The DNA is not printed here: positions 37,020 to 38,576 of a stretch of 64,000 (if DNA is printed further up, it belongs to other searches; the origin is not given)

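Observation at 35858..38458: Tandem divergent sigma-70 paralogs with a 129-nt identical patch and a conserved 5'-UTR motif, embedded between tRNAs and the ftsQAZ cluster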

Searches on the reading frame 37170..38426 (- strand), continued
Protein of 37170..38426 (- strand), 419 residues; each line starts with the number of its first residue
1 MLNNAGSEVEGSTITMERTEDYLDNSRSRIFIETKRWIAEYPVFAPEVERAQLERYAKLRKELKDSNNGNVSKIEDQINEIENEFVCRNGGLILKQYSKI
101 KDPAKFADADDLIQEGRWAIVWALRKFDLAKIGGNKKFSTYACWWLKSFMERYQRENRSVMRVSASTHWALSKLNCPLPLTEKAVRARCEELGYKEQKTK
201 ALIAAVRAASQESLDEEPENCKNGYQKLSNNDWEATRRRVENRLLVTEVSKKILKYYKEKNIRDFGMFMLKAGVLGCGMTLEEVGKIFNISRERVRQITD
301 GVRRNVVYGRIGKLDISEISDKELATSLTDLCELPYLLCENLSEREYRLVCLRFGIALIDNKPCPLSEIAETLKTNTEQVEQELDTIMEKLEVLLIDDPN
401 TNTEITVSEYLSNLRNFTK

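Call 14: find_related_loci(query=A1, collection=genome_contigs, flank=10000)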
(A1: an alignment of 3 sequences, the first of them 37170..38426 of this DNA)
Query A1 (419 aa) in genome_contigs; peptide patterns used: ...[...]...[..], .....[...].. (x = any residue, [..] = any of these).
600 stretches matched a pattern (row limit reached: there are more); 504 encode a relative of the query (tblastn E <= 1e-3); the best 80 are kept; 80 distinct loci.
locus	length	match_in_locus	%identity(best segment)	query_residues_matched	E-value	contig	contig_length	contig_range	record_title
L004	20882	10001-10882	24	2-306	2e-14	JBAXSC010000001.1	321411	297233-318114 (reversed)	MAG: Candidatus Nomurabacteria bacterium isolate ELA599 MAG599_1, whole genome shotgun sequence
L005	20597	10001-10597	28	111-306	7e-14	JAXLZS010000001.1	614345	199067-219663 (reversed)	MAG: Candidatus Paceibacterota bacterium isolate STL-PAT8 C2.49.fa-1, whole genome shotgun sequence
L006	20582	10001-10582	30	111-306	1e-13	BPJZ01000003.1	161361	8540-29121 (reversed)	MAG: Candidatus Poribacteria bacterium KatS3mg115 DNA, contig_12798, whole genome shotgun sequence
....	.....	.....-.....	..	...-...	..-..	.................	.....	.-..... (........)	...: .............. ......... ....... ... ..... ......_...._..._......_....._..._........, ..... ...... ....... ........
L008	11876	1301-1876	25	110-298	2e-13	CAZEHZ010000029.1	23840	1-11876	MAG TPA_asm: uncultured Victivallaceae bacterium isolate SRP335695_co1_137 genome assembly, contig: NODE_908_length_2384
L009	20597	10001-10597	29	111-306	7e-13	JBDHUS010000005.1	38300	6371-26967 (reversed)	MAG: Candidatus Paceibacteria bacterium isolate AS-MICRO-3CA.16 NODE_3974_length_38300_cov_18.590927, whole genome shotg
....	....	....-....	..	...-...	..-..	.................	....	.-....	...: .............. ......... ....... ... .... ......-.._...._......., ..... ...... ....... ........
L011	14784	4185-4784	28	93-298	2e-12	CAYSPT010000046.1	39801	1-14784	MAG TPA_asm: uncultured bacterium isolate SRP077602_co1_83 genome assembly, contig: NODE_2649_length_39801_cov_8.360187,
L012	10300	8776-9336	31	111-298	3e-12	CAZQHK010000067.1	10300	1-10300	MAG TPA_asm: uncultured bacterium isolate SRP308112_co1_304 genome assembly, contig: NODE_12197_length_10300_cov_29.0192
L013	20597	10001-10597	27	111-306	4e-12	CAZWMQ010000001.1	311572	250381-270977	MAG TPA_asm: uncultured Candidatus Saccharibacteria bacterium isolate SRP263991_co5_74 genome assembly, contig: NODE_29_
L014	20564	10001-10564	29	111-298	4e-12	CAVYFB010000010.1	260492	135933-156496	MAG: uncultured Chloroflexia bacterium isolate MFD00991.bin.2.51 genome assembly, contig: contig_32502, whole genome sho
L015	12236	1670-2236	27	111-298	5e-12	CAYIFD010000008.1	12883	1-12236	MAG TPA_asm: uncultured Candidatus Saccharibacteria bacterium isolate ERP119705_co1_800 genome assembly, contig: NODE_62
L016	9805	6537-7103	27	111-298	5e-12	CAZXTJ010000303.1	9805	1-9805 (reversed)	MAG TPA_asm: uncultured bacterium isolate binchicken_co56_54 genome assembly, contig: NODE_2240_length_9805_cov_5.553641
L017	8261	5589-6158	28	110-298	6e-12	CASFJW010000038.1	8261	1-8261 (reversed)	uncultured Lentisphaeria bacterium isolate SI.O16.metabat-bins.66 genome assembly, contig: SI.O16.metabat-bins.66.fa_k14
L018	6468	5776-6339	28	111-298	6e-12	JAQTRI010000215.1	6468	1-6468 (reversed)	MAG: Candidatus Wallbacteria bacterium isolate STB_16 NODE_35527_length_6468_cov_2.495032_Sandtown_B, whole genome shotg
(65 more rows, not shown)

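Call 35: find_related_loci(query=A1, collection=viral_contigs, flank=5000)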
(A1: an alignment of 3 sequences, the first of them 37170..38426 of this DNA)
Query A1 (419 aa) in viral_contigs; peptide patterns used: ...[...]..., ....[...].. (x = any residue, [..] = any of these).
316 stretches matched a pattern; 77 encode a relative of the query (tblastn E <= 1e-3); 77 distinct loci.
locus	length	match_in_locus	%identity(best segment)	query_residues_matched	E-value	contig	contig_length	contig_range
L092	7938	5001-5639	30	84-298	3e-14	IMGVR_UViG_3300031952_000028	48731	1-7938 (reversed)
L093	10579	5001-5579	25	76-300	2e-11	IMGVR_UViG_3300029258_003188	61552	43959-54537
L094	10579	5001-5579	25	76-300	2e-11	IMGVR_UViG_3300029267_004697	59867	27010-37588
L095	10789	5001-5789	26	42-298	4e-11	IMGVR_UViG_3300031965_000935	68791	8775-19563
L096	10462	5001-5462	29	110-258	4e-11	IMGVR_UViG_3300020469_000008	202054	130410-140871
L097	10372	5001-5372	31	93-218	1e-10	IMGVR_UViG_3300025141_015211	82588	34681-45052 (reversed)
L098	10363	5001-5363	32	101-217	2e-10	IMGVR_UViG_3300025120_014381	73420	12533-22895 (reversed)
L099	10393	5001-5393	31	108-232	4e-10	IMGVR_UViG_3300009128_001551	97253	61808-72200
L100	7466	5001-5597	27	111-304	6e-10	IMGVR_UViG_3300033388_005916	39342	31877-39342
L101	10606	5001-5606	26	111-298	1e-9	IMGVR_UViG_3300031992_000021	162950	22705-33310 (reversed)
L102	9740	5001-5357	33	108-221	4e-9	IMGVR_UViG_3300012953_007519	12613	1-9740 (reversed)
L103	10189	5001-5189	39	104-167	7e-9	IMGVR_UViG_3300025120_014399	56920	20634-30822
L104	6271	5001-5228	35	93-174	1e-8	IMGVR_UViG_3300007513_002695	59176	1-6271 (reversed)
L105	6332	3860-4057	41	108-176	2e-8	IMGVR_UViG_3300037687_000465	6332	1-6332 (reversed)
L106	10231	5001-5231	36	80-162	2e-8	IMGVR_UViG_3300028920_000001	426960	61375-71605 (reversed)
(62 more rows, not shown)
